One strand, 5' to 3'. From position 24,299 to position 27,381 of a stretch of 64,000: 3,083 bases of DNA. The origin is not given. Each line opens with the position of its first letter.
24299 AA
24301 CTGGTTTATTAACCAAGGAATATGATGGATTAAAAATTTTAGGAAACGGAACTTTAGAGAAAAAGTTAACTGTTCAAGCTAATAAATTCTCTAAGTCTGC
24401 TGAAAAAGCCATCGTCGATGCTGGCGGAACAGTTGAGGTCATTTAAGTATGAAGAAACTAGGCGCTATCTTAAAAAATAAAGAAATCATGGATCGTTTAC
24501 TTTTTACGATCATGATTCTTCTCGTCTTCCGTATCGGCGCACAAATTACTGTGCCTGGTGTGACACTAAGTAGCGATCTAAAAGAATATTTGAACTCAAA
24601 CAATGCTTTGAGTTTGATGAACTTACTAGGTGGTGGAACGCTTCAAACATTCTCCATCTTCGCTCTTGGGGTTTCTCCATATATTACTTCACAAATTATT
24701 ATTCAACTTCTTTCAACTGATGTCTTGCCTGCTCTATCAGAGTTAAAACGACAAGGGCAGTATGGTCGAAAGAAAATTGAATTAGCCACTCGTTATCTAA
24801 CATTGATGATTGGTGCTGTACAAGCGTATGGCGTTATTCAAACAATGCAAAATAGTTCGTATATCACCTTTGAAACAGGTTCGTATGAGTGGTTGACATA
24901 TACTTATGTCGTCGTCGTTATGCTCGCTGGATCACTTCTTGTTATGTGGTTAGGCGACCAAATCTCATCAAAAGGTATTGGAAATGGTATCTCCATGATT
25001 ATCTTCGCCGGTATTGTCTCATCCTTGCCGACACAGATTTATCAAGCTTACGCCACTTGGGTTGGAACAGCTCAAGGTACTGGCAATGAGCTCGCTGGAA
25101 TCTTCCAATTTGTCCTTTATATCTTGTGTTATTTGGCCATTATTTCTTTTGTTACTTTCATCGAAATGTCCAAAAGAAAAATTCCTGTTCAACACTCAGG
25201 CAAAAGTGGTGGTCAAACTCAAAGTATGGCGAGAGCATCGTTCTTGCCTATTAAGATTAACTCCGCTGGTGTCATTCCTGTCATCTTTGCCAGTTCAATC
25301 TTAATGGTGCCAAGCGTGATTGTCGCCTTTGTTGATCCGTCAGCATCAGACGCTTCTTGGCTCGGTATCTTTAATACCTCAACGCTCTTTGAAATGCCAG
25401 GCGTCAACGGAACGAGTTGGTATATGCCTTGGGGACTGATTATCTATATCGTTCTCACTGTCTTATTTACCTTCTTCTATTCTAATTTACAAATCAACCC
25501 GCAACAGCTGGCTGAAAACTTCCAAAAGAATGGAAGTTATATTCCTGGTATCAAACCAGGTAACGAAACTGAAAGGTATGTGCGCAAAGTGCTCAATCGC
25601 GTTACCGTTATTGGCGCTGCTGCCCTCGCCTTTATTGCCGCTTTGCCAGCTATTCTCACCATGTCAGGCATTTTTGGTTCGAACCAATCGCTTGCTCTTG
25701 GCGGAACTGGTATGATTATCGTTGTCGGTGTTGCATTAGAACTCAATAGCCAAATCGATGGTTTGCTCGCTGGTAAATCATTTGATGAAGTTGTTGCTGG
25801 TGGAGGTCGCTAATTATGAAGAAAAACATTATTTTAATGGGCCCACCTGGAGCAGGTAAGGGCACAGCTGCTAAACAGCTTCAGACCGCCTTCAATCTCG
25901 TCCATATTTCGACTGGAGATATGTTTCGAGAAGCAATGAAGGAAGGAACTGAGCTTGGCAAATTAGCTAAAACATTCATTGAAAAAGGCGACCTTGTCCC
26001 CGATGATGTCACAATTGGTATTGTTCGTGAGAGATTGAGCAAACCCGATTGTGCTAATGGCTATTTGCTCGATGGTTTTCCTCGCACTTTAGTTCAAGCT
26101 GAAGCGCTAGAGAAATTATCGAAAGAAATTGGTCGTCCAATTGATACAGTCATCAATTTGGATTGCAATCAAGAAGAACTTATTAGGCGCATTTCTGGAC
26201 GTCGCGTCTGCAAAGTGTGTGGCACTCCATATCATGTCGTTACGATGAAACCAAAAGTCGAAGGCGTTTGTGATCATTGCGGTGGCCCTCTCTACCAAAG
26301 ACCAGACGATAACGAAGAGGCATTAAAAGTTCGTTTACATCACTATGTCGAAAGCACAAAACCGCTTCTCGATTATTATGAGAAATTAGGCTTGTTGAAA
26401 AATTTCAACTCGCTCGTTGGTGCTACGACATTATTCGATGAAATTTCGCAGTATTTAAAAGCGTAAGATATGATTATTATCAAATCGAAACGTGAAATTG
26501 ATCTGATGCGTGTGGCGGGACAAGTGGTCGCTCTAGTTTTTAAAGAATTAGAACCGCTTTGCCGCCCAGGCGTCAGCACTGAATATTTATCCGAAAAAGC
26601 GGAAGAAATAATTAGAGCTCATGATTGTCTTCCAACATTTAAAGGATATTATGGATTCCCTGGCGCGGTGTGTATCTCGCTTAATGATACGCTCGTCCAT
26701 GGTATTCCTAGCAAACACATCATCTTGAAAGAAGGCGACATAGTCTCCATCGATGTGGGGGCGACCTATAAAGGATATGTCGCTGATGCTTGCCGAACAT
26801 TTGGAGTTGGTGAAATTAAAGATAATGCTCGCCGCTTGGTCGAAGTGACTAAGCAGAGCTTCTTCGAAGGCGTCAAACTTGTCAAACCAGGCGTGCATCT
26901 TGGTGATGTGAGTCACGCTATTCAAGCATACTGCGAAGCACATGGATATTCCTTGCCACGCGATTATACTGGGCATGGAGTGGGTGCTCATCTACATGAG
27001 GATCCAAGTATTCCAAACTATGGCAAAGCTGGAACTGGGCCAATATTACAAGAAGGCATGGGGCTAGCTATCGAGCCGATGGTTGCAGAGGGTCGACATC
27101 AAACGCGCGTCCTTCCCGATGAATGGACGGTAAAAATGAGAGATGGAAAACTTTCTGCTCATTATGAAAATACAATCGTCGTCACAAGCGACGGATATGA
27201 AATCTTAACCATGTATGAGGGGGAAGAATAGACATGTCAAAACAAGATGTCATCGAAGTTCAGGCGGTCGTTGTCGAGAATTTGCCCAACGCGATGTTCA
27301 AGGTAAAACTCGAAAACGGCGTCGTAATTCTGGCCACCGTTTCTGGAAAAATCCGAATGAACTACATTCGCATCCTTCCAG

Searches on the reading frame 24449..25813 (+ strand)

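Call 86: search_protein_families(library=pfam, proteins=[window:24449-25813:+], max_evalue=0.00001)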
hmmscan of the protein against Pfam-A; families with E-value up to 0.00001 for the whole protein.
window:24449-25813:+ (454 aa): 1 family
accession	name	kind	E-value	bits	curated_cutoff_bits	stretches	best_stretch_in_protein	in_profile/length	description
PF00344.25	SecY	-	4e-99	332.3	32.2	1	69-432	1-305/306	SecY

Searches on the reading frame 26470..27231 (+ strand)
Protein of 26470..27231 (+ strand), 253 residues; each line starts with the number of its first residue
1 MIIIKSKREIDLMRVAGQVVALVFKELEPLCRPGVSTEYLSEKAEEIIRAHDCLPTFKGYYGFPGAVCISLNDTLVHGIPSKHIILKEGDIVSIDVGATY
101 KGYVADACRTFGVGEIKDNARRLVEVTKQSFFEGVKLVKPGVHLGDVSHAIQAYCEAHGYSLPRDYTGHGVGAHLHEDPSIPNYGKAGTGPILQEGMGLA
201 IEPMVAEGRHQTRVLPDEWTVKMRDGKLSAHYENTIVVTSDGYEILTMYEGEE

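Call 86: search_protein_families(library=pfam, proteins=[window:26470-27231:+], max_evalue=0.00001)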
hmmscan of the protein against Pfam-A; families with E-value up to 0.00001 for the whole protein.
window:26470-27231:+ (253 aa): 1 family
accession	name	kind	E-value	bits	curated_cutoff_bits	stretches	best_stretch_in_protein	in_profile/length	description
PF00557.29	Peptidase_M24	-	6.4e-51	173.5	23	1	12-239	2-207/208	Metallopeptidase family M24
